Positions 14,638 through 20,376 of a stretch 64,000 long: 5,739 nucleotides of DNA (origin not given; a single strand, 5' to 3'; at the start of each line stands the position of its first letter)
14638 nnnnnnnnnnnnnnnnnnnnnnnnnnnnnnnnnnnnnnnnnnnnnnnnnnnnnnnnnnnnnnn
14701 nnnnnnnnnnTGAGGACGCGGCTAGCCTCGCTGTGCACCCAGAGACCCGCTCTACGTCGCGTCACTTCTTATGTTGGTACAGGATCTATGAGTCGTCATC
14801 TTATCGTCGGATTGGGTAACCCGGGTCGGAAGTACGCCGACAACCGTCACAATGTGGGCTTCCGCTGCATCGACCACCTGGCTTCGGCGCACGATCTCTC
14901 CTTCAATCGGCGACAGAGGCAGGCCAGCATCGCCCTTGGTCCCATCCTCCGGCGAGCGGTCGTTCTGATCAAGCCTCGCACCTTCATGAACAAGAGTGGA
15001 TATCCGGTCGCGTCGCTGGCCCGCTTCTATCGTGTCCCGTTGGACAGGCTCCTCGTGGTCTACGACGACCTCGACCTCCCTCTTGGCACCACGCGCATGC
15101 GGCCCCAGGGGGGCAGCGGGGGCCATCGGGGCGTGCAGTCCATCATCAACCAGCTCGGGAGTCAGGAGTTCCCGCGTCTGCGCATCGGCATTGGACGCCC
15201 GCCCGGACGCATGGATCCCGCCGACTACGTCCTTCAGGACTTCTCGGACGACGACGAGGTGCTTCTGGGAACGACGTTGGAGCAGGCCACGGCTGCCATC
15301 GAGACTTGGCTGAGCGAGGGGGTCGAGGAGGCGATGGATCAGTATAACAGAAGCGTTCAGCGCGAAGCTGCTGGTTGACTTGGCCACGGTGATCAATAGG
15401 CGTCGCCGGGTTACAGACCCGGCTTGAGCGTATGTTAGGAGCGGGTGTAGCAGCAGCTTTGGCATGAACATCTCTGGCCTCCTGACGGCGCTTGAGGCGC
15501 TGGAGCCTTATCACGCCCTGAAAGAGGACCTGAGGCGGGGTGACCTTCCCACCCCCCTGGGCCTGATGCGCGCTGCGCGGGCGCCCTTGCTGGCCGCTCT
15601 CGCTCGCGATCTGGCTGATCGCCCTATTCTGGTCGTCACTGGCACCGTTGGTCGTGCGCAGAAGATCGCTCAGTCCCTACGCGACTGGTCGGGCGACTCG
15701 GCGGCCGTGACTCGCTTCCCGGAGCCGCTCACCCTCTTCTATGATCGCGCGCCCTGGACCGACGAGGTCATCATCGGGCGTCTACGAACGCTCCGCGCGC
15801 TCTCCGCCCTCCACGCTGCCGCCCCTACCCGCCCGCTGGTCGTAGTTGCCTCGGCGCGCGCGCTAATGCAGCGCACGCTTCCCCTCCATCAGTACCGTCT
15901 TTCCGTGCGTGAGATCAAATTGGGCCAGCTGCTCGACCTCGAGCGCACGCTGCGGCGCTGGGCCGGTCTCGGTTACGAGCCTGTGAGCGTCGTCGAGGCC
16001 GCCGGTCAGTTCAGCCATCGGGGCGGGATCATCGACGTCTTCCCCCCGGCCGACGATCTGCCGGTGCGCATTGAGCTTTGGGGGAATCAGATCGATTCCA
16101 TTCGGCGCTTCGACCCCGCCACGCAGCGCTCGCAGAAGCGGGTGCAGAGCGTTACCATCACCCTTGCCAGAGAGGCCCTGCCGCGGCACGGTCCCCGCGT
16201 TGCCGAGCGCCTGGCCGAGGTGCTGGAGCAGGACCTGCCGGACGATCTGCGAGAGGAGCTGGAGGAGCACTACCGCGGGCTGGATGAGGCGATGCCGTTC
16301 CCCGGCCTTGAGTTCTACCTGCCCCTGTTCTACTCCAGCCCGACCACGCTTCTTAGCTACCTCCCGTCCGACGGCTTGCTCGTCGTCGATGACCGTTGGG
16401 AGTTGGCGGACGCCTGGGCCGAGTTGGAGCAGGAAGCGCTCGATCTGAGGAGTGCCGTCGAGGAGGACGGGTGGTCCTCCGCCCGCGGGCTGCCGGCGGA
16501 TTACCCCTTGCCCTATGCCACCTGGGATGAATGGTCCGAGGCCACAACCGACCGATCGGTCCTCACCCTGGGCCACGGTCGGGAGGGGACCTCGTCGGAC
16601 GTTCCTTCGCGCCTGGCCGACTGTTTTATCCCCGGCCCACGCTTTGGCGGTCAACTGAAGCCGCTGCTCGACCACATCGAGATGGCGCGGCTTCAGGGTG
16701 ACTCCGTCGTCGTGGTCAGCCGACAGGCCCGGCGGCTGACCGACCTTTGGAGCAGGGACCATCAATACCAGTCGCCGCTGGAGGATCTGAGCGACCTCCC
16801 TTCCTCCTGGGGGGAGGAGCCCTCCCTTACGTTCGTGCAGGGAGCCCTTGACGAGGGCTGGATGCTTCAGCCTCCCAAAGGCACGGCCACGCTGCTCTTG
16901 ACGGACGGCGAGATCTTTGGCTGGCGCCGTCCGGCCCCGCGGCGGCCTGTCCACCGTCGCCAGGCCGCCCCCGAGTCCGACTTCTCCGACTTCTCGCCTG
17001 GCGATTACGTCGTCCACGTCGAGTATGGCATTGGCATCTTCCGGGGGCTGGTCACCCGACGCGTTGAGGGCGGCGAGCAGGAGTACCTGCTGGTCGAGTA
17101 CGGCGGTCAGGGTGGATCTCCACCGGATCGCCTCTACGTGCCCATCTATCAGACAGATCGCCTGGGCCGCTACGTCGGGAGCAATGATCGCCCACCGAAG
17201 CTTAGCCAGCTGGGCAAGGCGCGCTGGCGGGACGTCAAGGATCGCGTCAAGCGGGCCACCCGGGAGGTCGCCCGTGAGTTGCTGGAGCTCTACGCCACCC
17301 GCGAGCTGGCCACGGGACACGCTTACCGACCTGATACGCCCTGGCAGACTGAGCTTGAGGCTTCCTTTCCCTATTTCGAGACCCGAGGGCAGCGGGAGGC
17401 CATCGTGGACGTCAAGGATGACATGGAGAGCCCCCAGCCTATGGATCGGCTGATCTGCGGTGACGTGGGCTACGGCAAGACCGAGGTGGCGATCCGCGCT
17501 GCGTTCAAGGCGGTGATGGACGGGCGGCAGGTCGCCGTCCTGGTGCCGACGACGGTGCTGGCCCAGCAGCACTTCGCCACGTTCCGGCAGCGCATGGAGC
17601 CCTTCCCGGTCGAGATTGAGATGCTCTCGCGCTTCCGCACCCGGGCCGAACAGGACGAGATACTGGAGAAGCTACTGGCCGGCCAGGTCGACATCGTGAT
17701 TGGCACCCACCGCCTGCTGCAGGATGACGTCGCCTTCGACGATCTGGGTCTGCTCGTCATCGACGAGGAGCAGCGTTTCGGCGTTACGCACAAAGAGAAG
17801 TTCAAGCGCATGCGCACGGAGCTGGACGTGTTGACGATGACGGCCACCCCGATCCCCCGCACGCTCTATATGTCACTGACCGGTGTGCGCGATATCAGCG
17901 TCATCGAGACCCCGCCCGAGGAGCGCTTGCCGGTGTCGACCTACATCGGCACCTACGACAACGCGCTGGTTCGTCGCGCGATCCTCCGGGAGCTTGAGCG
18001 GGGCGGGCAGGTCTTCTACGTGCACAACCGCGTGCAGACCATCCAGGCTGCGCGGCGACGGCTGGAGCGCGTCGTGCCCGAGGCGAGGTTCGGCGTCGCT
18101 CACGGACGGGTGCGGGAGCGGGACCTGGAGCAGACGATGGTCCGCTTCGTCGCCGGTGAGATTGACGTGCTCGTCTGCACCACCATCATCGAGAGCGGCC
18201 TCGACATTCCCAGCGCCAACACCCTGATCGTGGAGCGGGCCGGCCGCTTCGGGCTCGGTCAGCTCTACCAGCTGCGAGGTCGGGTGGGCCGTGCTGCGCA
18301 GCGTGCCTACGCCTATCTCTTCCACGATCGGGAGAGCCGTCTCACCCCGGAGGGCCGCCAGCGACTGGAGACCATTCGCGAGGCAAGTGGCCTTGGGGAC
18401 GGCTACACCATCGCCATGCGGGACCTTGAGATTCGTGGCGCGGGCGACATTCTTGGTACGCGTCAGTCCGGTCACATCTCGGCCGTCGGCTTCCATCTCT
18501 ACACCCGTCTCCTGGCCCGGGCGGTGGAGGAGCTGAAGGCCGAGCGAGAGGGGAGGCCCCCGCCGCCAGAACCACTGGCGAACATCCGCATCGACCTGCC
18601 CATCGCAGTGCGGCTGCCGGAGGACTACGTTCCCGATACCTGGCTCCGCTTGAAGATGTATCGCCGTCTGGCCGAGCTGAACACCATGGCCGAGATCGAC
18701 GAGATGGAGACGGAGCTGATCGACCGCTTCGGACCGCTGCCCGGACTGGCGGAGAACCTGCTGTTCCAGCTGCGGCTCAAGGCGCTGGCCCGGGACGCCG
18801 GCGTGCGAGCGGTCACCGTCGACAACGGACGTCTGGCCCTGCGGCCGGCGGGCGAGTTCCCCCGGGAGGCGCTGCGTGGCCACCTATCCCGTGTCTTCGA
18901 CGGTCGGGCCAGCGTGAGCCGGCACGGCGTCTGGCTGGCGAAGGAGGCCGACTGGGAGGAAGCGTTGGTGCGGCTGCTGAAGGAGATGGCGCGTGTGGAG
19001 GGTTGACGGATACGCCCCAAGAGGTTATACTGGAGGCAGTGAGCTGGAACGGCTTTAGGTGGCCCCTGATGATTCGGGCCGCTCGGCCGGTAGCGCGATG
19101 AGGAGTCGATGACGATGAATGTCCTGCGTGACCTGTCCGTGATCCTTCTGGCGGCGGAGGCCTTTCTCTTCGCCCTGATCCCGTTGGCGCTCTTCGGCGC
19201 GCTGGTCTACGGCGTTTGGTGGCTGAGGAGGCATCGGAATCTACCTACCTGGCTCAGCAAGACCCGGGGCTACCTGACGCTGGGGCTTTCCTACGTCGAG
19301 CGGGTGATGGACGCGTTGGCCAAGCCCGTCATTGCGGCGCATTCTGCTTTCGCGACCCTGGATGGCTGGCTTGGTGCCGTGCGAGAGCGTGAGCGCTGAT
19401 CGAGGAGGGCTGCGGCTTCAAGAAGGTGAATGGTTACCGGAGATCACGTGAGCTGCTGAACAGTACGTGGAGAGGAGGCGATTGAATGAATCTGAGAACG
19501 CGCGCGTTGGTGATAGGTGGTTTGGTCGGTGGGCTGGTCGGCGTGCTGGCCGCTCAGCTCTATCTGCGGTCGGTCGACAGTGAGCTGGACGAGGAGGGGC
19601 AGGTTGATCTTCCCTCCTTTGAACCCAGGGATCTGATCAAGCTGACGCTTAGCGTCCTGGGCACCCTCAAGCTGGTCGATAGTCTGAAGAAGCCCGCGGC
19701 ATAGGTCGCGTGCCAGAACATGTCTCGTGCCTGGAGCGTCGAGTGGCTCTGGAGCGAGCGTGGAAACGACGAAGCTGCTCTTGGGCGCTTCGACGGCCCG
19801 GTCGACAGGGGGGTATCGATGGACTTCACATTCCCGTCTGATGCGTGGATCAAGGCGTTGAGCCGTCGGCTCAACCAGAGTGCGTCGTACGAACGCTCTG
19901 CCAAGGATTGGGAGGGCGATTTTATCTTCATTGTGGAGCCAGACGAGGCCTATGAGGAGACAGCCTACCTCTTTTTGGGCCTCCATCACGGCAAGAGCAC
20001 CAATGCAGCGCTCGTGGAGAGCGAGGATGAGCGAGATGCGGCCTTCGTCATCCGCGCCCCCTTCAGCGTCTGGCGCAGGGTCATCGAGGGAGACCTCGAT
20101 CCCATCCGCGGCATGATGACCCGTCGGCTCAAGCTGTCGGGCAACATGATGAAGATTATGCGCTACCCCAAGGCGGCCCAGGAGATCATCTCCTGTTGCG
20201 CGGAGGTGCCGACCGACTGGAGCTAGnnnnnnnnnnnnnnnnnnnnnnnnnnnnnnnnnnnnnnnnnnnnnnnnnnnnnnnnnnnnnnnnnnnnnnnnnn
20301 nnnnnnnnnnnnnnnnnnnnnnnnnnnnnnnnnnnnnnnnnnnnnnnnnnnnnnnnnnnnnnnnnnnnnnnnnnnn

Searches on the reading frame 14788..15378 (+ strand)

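Call 74: search_protein_families(library=pfam, proteins=[window:14788-15378:+], max_evalue=0.0001)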
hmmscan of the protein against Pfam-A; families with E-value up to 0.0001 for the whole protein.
window:14788-15378:+ (196 aa): 1 family
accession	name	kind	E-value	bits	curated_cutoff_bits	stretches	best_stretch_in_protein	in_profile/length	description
PF01195.25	Pept_tRNA_hydro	-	5.9e-68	228.8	27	1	5-187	1-183/183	Peptidyl-tRNA hydrolase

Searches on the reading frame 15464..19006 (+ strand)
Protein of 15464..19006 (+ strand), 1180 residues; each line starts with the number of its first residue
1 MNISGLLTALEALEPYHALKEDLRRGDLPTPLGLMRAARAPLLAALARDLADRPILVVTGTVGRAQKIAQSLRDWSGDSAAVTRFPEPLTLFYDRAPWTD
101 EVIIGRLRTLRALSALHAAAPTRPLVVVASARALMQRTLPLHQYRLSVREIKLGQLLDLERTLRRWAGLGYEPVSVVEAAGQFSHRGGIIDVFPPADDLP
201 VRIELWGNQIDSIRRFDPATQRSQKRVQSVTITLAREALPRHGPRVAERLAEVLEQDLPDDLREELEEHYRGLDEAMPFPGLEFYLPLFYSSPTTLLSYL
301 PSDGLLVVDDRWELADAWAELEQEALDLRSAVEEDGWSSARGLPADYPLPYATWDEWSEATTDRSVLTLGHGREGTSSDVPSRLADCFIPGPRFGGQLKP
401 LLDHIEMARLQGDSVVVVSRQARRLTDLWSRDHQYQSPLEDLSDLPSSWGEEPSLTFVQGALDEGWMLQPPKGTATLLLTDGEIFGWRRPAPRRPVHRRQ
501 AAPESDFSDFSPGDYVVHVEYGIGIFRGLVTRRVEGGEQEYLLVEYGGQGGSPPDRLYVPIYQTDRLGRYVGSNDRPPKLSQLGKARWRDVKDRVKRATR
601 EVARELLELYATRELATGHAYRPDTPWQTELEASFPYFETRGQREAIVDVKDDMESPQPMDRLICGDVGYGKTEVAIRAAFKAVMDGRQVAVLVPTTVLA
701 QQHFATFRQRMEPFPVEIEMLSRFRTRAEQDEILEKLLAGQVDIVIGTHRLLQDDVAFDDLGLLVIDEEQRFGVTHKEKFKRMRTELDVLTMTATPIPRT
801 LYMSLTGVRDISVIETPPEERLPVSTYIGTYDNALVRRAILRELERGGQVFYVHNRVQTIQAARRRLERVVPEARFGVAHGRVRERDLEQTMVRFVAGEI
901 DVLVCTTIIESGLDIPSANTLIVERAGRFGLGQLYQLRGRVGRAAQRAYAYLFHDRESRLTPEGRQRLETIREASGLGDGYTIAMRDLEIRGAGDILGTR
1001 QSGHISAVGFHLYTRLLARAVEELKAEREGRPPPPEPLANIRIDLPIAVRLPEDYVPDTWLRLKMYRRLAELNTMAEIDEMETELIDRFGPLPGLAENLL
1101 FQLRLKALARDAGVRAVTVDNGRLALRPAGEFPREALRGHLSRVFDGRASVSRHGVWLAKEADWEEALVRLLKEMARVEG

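Call 74: search_protein_families(library=pfam, proteins=[window:15464-19006:+], max_evalue=0.0001)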
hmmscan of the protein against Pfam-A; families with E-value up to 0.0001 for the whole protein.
window:15464-19006:+ (1180 aa): 7 families
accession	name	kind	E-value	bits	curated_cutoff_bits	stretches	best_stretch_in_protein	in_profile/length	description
PF00270.35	DEAD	-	2.8e-25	89.4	26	1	641-801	2-164/167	DEAD/DEAH box helicase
PF03461.20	TRCF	-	3.7e-22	78.9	25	1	1045-1126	1-82/95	TRCF domain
PF17757.6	UvrB_inter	-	1.3e-21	76.9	22.9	1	151-235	3-88/91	UvrB interaction domain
PF00271.37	Helicase_C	-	9.2e-18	65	23.5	1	840-944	6-109/110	Helicase conserved C-terminal domain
PF02559.22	CarD_TRCF_RID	-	1.1e-15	57.9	23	1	510-571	1-57/57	CarD-like/TRCF RID domain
PF22590.2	Cas3-like_C_2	-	4.1e-07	30.7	27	1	847-944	2-104/106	CRISPR-associated nuclease/helicase Cas3, C-terminal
PF04851.21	ResIII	-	9e-07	29.4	22.5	1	642-796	7-162/164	Type III restriction enzyme, res subunit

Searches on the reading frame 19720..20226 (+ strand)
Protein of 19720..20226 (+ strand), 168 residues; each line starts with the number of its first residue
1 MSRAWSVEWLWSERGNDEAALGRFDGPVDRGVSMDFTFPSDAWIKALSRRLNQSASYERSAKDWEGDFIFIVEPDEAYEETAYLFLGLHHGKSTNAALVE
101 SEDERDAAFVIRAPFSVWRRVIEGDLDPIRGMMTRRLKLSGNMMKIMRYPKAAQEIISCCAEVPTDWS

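Call 74: search_protein_families(library=pfam, proteins=[window:19720-20226:+], max_evalue=0.0001)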
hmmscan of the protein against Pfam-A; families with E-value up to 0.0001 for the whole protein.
window:19720-20226:+ (168 aa): 1 family
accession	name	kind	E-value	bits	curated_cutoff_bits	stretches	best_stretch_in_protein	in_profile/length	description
PF02036.22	SCP2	-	4.1e-11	43.5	21.3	1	46-150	3-97/101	SCP-2 sterol transfer family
